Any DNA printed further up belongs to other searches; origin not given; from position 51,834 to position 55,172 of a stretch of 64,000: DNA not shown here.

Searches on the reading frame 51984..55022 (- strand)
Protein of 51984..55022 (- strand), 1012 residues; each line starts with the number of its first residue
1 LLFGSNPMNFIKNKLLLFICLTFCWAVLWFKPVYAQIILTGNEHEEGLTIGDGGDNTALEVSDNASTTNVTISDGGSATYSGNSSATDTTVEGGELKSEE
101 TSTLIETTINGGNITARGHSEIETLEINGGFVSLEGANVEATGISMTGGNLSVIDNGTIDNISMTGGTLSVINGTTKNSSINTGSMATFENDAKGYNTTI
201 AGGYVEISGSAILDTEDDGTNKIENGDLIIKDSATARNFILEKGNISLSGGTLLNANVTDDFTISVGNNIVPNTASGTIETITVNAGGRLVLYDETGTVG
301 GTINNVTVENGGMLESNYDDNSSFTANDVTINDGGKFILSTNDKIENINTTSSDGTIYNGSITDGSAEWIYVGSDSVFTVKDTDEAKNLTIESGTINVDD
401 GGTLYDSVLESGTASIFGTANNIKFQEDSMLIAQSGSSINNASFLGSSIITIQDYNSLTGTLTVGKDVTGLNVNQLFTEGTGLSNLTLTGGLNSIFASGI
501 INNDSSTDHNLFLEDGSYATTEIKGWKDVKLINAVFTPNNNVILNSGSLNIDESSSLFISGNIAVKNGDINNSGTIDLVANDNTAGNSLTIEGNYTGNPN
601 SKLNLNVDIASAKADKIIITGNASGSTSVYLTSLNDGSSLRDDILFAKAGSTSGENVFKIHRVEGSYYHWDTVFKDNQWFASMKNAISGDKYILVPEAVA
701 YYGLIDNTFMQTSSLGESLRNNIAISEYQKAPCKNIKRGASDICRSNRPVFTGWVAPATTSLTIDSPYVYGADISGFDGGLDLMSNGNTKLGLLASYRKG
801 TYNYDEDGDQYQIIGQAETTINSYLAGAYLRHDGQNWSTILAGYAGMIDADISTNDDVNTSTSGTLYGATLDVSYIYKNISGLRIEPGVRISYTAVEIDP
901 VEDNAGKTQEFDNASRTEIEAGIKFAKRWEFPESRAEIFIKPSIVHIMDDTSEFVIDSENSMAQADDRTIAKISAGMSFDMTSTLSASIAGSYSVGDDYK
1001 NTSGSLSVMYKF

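Call 4: search_protein_families(library=pfam, proteins=[window:51984-55022:-])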
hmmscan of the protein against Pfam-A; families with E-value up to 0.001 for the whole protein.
window:51984-55022:- (1012 aa): 1 family
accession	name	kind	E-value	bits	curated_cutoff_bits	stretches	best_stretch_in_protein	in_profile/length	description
PF03797.25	Autotransporter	-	9.5e-20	71.8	26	1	770-989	21-252/255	Autotransporter beta-domain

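Call 15: search_protein_families(library=ncbifam, proteins=[window:51984-55001:-])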
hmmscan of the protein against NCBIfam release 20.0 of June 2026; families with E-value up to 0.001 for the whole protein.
window:51984-55001:- (1005 aa): 1 family
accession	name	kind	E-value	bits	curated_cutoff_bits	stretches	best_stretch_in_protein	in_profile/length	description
TIGR01414.1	autotrans_barl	domain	3.4e-23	82.4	16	1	576-1005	2-432/432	autotransporter outer membrane beta-barrel domain-containing protein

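Call 52: find_homologous_proteins(query=window:51984-55001:-, max_evalue=1e-10)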
Query window:51984-55001:- (1005 aa): 13 proteins with E <= 1e-10 among 8000 candidates.
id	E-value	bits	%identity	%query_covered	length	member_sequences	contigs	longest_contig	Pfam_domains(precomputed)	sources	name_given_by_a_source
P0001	0.0e+0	2164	100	100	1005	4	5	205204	PF03797.26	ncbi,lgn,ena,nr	ncbi:MAG: autotransporter outer membrane beta-barrel domain-containing protein [Alphaproteobacteria 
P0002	0.0e+0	1777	84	100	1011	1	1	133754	PF03797.26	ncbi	-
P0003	0.0e+0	1676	85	86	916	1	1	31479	PF03797.26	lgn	-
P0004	0.0e+0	1252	62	100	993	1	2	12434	PF03797.26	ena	-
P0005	0.0e+0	1175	57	95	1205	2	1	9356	PF03797.26,PF16168.12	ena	-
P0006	0.0e+0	1175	60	94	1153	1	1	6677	PF03797.26,PF16168.12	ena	-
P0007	8.7e-169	582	40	94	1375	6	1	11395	PF16168.12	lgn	-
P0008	3.0e-159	550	39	94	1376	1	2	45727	PF16168.12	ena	-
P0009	2.6e-144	501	34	92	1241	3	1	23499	PF03797.26,PF16168.12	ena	-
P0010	3.9e-118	414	35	85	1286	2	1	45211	PF16168.12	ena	-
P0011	2.0e-65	240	26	97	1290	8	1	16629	PF03797.26,PF16168.12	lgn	-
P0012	1.6e-52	197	30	58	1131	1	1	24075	PF03797.26,PF16168.12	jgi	-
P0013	5.9e-52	195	26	96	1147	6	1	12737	PF03797.26,PF16168.12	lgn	-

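Call 53: find_encoding_contigs(protein=P0011, flank=4000, max_places=2)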
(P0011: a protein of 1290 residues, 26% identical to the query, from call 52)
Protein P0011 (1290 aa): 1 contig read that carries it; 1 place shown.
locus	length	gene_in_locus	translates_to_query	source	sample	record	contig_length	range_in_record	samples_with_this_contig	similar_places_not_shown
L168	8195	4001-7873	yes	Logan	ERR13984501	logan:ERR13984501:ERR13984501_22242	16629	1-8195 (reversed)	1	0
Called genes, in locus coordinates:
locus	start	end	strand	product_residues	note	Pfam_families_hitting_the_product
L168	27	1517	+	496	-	PF07831:PYNP_C (weak)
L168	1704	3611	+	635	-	PF00012:HSP70, PF06723:MreB_Mbl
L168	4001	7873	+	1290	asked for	PF16168:AIDA, PF03797:Autotransporter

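Call 54: find_encoding_contigs(protein=P0012, flank=4000, max_places=2)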
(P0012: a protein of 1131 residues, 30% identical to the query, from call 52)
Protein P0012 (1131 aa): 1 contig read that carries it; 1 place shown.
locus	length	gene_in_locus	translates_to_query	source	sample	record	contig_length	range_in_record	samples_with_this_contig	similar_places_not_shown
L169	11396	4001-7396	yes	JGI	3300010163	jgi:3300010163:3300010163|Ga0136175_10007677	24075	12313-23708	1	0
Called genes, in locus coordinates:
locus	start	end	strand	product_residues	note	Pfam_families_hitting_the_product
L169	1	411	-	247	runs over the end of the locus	PF04452:Methyltrans_RNA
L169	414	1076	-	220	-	-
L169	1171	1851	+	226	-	PF02224:Cytidylate_kin, PF13189:Cytidylate_kin2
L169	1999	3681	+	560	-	PF17092:PCB_OB (faint), PF21710:Spt6_S1 (faint), PF00575:S1, PF00575:S1, PF23459:S1_RRP5 (weak), PF00575:S1, PF23459:S1_RRP5 (weak), PF00575:S1, +1 more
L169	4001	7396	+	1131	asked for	PF16168:AIDA (weak), PF03797:Autotransporter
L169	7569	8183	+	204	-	PF00881:Nitroreductase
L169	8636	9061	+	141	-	-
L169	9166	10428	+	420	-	PF00437:T2SSE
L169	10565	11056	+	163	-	PF02870:Methyltransf_1N, PF01035:DNA_binding_1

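Call 55: find_encoding_contigs(protein=P0013, flank=4000, max_places=2)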
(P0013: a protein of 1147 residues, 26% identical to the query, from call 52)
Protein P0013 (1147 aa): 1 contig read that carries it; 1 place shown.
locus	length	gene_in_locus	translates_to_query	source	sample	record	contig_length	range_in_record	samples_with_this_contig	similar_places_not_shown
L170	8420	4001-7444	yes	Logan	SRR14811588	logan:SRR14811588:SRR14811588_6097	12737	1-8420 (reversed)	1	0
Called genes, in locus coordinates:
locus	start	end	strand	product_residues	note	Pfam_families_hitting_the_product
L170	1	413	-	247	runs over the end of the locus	PF04452:Methyltrans_RNA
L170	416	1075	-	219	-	-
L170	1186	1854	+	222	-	PF02224:Cytidylate_kin, PF13189:Cytidylate_kin2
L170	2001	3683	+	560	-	PF17092:PCB_OB (faint), PF21710:Spt6_S1 (faint), PF00575:S1, PF00575:S1, PF23459:S1_RRP5 (weak), PF00575:S1, PF23459:S1_RRP5 (weak), PF00575:S1, +1 more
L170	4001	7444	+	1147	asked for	PF16168:AIDA, PF03797:Autotransporter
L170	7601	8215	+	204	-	PF00881:Nitroreductase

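Call 57: find_encoding_contigs(protein=P0010, flank=4000, max_places=2)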
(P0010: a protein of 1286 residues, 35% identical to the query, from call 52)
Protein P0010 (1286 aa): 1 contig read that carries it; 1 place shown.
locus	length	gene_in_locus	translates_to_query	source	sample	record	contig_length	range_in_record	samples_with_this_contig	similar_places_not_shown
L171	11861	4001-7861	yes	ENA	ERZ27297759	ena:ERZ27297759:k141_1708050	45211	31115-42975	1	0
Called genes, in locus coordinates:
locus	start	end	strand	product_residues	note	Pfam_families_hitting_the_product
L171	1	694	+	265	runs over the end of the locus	-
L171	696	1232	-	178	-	PF00226:DnaJ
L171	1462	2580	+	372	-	PF00712:DNA_pol3_beta, PF02767:DNA_pol3_beta_2, PF02768:DNA_pol3_beta_3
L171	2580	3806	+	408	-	PF02463:SMC_N, PF13175:AAA_15 (weak), PF13476:AAA_23, PF13304:AAA_21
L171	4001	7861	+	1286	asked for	PF16168:AIDA (weak)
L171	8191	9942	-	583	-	PF00664:ABC_membrane, PF00005:ABC_tran, PF02463:SMC_N (weak)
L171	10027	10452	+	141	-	-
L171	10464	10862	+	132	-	PF03610:EIIA-man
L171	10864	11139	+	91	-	PF00381:PTS-HPr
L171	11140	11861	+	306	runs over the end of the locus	PF01555:N6_N4_Mtase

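Call 58: find_encoding_contigs(protein=P0008, flank=4000, max_places=2)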
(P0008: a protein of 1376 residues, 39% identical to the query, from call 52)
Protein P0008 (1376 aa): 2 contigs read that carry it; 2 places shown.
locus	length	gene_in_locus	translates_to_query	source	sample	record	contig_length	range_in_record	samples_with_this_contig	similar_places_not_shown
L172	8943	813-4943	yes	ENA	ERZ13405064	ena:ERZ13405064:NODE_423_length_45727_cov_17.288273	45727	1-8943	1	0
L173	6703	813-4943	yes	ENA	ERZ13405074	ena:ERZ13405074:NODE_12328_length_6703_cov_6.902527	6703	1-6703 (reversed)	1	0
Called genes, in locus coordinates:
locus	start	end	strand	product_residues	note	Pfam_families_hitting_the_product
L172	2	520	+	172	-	?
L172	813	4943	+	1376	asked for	PF16168:AIDA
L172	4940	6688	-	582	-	PF00664:ABC_membrane, PF00005:ABC_tran, PF02463:SMC_N (weak)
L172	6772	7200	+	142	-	-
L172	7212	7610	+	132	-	PF03610:EIIA-man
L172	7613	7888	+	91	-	PF00381:PTS-HPr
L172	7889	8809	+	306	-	PF01555:N6_N4_Mtase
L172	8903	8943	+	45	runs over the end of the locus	-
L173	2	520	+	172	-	?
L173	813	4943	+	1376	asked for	PF16168:AIDA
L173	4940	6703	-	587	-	?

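Call 60: find_homologous_proteins(query=P0012, max_evalue=1e-20)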
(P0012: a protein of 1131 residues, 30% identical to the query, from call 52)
Query P0012 (1131 aa): 284 proteins with E <= 1e-20 among 8000 candidates; the best 120 are listed.
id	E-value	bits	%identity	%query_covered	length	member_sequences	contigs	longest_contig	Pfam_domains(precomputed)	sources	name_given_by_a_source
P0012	0.0e+0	2450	100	100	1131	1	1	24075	PF03797.26,PF16168.12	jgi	-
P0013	0.0e+0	1766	72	99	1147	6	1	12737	PF03797.26,PF16168.12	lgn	-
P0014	0.0e+0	1742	71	100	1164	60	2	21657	PF03797.26,PF16168.12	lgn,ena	-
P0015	0.0e+0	1606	67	100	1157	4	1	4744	PF03797.26,PF16168.12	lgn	-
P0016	0.0e+0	1567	64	100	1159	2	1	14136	PF03797.26,PF16168.12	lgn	-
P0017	0.0e+0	1450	61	100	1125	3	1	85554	PF03797.26,PF16168.12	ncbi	-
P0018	0.0e+0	1436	60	100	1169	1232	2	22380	PF03797.26,PF16168.12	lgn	-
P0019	0.0e+0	1406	58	98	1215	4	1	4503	PF03797.26,PF16168.12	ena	-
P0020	0.0e+0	1397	58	98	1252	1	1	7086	PF03797.26,PF16168.12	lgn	-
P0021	4.2e-213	729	41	95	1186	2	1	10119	PF03797.26,PF16168.12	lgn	-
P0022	3.3e-134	467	32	80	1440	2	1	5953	PF03797.26,PF16168.12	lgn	-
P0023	2.7e-132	461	32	79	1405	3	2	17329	PF03797.26,PF16168.12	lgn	-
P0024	1.8e-129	452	31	95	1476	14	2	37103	PF03797.26,PF16168.12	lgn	-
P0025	4.1e-118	414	30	95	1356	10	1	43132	PF03797.26,PF16168.12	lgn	-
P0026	8.6e-117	410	31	97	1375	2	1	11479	PF16168.12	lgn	-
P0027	1.3e-116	409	33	56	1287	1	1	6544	PF03797.26,PF16168.12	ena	-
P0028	3.0e-116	408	30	94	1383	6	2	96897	PF03797.26,PF16168.12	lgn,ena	-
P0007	2.3e-109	385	29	96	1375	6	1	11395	PF16168.12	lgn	-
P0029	5.5e-108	380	30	95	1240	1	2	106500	PF03797.26,PF16168.12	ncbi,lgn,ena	-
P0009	1.5e-107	379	30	95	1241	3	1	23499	PF03797.26,PF16168.12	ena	-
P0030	3.2e-101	358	32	94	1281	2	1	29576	PF16168.12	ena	-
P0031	7.8e-100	353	30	97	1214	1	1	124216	PF03797.26,PF16168.12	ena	-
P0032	3.9e-93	331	30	79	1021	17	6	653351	PF03797.26,PF16168.12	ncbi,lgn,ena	-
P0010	1.4e-80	290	29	88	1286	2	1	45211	PF16168.12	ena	-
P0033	4.6e-77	278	32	54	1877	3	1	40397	PF16168.12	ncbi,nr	ncbi:MAG: AIDA repeat-containing protein, partial [Lentisphaeria bacterium]|nr:AIDA repeat-containin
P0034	2.1e-68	249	28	46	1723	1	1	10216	PF16168.12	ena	-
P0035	9.1e-64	234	30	62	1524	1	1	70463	PF01839.30,PF16168.12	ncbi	-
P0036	5.0e-61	225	27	57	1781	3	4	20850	PF16168.12,PF00353.26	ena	-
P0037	3.5e-58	216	27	52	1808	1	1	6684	PF01839.30,PF16168.12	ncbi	-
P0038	1.9e-57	213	32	43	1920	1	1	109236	PF01839.30,PF01640.24,PF13517.13,PF16168.12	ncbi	-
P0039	2.6e-57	213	31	47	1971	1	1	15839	PF16168.12,PF00353.26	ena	-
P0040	6.0e-57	211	29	51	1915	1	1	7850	PF16168.12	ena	-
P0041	7.3e-57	211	28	46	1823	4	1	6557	PF16168.12,PF00353.26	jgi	-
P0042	7.6e-56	208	31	42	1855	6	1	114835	PF13517.13,PF16168.12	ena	-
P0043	5.1e-55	205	29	57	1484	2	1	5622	PF16168.12,PF00353.26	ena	-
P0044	1.3e-53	200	29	40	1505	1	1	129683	PF01839.30,PF16168.12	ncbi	-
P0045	8.2e-53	198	28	46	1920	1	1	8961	PF16168.12,PF00353.26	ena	-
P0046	1.1e-51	194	29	45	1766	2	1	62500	PF16168.12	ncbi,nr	ncbi:MAG: AIDA repeat-containing protein [Lentisphaeria bacterium]|nr:AIDA repeat-containing protein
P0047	2.1e-51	193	31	30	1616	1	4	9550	PF16168.12,PF00353.26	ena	-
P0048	2.9e-51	193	31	45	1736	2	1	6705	PF16168.12,PF00353.26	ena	-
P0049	5.5e-51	192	26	46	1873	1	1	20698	PF16168.12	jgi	jgi:autotransporter passenger strand-loop-strand repeat protein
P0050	8.3e-51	191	32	49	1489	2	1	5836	PF16168.12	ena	-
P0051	1.4e-50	190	28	45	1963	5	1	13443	PF16168.12,PF00353.26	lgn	-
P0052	1.2e-49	187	31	34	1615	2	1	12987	PF16168.12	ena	-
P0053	1.7e-49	187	30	43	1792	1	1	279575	PF16168.12,PF00353.26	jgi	jgi:autotransporter passenger strand-loop-strand repeat protein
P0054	3.3e-49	186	31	45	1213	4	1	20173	PF01640.24,PF16168.12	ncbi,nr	ncbi:MAG: AIDA repeat-containing protein, partial [Lentisphaeria bacterium]|nr:AIDA repeat-containin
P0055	3.8e-49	186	29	43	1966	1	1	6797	PF16168.12,PF00353.26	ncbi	-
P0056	4.5e-49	185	32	38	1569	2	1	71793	PF16168.12,PF00353.26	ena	-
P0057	6.1e-49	185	28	49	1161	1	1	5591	PF16168.12,PF00353.26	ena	-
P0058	1.0e-48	184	30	46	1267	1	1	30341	PF16168.12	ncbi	-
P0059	7.2e-48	181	29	45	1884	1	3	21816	PF16168.12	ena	-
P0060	1.0e-47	181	31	44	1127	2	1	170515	PF16168.12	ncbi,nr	ncbi:MAG: AIDA repeat-containing protein, partial [Lentisphaeria bacterium]|nr:AIDA repeat-containin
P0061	5.0e-46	175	33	45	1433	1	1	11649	PF13287.13,PF13290.14,PF16168.12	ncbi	-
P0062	2.9e-45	173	29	45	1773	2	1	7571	PF16168.12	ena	-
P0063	7.8e-45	171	30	45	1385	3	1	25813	PF01839.30,PF13517.13,PF16168.12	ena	-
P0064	1.1e-44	171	29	47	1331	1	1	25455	PF16168.12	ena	-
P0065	1.7e-44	170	25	44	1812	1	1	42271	PF16168.12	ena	-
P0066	4.4e-44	169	30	49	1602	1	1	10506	PF16168.12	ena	-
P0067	9.8e-44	168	29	45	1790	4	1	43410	PF01640.24,PF07705.18,PF16168.12,PF00353.26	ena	-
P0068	1.1e-43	168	29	53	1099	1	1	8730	PF16168.12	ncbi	-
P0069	3.5e-43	166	30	45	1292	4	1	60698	PF16168.12,PF00353.26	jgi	-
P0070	5.2e-43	165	30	43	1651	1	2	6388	PF01839.30,PF13517.13,PF16168.12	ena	-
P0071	8.2e-43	165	30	50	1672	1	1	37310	PF16168.12,PF00353.26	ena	-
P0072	9.5e-43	164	31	52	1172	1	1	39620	PF16168.12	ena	-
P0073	2.7e-42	163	28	47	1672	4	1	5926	PF01640.24,PF07705.18,PF16168.12,PF00353.26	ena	-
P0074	3.3e-42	163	28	58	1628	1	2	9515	PF16168.12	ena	-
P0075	4.6e-42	162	30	45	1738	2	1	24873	PF24893.1,PF16168.12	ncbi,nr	ncbi:MAG: AIDA repeat-containing protein, partial [Lentisphaeria bacterium]|nr:AIDA repeat-containin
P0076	7.3e-42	162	26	60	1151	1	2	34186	PF16168.12,PF00353.26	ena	-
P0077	2.8e-41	160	29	46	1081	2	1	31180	PF16168.12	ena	-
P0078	4.9e-41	159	33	38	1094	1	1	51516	PF16168.12,PF00353.26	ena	-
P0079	1.5e-40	157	25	51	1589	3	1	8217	PF01839.30,PF13517.13,PF16168.12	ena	-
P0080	4.7e-40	156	32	45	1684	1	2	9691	PF01839.30,PF01640.24,PF13517.13,PF16168.12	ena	-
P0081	5.0e-40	155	30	45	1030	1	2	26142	PF16168.12,PF00353.26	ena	-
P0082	6.0e-40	155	27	47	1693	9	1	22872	PF01839.30,PF13517.13,PF16168.12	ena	-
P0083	7.1e-40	155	31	44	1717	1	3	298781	PF01640.24,PF07705.18,PF16168.12,PF00353.26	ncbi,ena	-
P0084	1.5e-39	154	32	39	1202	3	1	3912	PF16168.12,PF00353.26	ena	-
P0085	2.0e-39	153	30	44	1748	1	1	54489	PF13529.14,PF16168.12,PF00353.26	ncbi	-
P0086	4.0e-39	152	26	49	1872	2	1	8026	PF16168.12,PF00353.26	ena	-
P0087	4.3e-39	152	33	47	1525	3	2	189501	PF01640.24,PF16168.12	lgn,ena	-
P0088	8.7e-39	151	34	35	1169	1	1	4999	PF16168.12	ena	-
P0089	9.8e-39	151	31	46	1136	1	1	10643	PF16168.12,PF00353.26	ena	-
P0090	1.3e-38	151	28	53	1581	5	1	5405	PF16168.12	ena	-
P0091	1.7e-38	150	29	43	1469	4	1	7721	PF13205.13,PF16168.12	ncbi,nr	ncbi:MAG: AIDA repeat-containing protein, partial [Victivallales bacterium]|nr:AIDA repeat-containin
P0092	2.2e-38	150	30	45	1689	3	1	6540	PF16168.12,PF00353.26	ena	-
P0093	3.2e-38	149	31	43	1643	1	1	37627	PF01839.30,PF13517.13,PF07705.18,PF16168.12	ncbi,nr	ncbi:MAG: hypothetical protein E7052_08125, partial [Lentisphaerae bacterium]|nr:hypothetical protei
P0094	4.4e-38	149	27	51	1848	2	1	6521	PF16168.12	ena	-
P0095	6.4e-38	148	28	50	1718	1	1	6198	PF16168.12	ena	-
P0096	6.5e-38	148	32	40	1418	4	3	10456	PF16168.12,PF00353.26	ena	-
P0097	8.0e-38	148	29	58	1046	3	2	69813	PF01839.30,PF13517.13,PF16168.12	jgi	-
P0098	1.0e-37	148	28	46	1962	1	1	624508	PF00691.26,PF03212.21,PF16168.12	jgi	-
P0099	1.1e-37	148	28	70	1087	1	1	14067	PF13018.12,PF03797.26,PF16168.12,PF18883.7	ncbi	-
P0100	2.0e-37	147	28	54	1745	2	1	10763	PF01640.24,PF07705.18,PF16168.12,PF00353.26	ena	-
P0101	2.3e-37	147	31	44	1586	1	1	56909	PF16168.12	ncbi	-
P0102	3.1e-37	146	29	50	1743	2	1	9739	PF01640.24,PF07705.18,PF16168.12,PF00353.26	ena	-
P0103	6.7e-37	145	28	56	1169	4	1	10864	PF16168.12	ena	-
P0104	8.4e-37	145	33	45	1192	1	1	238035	PF13287.13,PF13290.14,PF16168.12,PF03174.20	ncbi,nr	ncbi:MAG: AIDA repeat-containing protein, partial [Lentisphaeria bacterium]|nr:AIDA repeat-containin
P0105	1.1e-36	144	30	44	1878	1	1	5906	PF16168.12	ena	-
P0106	1.8e-36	144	29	46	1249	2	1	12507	PF16168.12,PF00353.26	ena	-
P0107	2.3e-36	143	27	46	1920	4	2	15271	PF07705.18,PF16168.12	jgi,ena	-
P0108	3.7e-36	143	28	45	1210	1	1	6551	PF16168.12,PF00353.26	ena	-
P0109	4.2e-36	142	31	42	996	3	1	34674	PF01839.30,PF13517.13,PF16168.12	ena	-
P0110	6.6e-36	142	30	45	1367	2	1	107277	PF16168.12,PF00353.26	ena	-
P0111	6.7e-36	142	32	25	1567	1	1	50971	PF13517.13,PF16168.12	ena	-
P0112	9.2e-36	141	29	45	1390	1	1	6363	PF01839.30,PF13517.13,PF16168.12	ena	-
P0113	1.0e-35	141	28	45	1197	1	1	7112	PF16168.12,PF00353.26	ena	-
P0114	2.0e-35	140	29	45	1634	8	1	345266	PF01640.24,PF07705.18,PF16168.12,PF00353.26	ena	-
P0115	2.8e-35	140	26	56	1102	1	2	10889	PF16168.12,PF00353.26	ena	-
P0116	3.9e-35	139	29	45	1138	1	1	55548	PF16168.12,PF00353.26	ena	-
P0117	4.1e-35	139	30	40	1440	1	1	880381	PF03797.26,PF16168.12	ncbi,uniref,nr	ncbi:autotransporter outer membrane beta-barrel domain-containing protein [Yersinia rohdei]|uniref:a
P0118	4.1e-35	139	28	44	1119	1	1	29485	PF16168.12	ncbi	-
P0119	5.6e-35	139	29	46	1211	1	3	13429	PF16168.12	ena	-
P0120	9.5e-35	138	28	38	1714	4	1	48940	PF16168.12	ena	-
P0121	1.0e-34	138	34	39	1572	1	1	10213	PF13529.14,PF16168.12,PF00353.26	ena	-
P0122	1.5e-34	137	33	26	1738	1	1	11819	PF01839.30,PF16168.12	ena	-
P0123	2.9e-34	136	31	47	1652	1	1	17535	PF01640.24,PF07705.18,PF16168.12,PF00353.26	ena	-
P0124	5.5e-34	135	27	47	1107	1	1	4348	PF01839.30,PF13517.13,PF16168.12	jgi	-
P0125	6.9e-34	135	28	46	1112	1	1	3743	PF16168.12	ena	-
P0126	8.0e-34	135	29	57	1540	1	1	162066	PF13018.12,PF16168.12,PF18883.7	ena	-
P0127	1.1e-33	134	33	39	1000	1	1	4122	PF03212.21,PF03797.26,PF16168.12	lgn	-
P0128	1.5e-33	134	40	26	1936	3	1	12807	PF03201.23,PF02920.22,PF26956.1,PF16168.12,PF06832.19,PF19077.7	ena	-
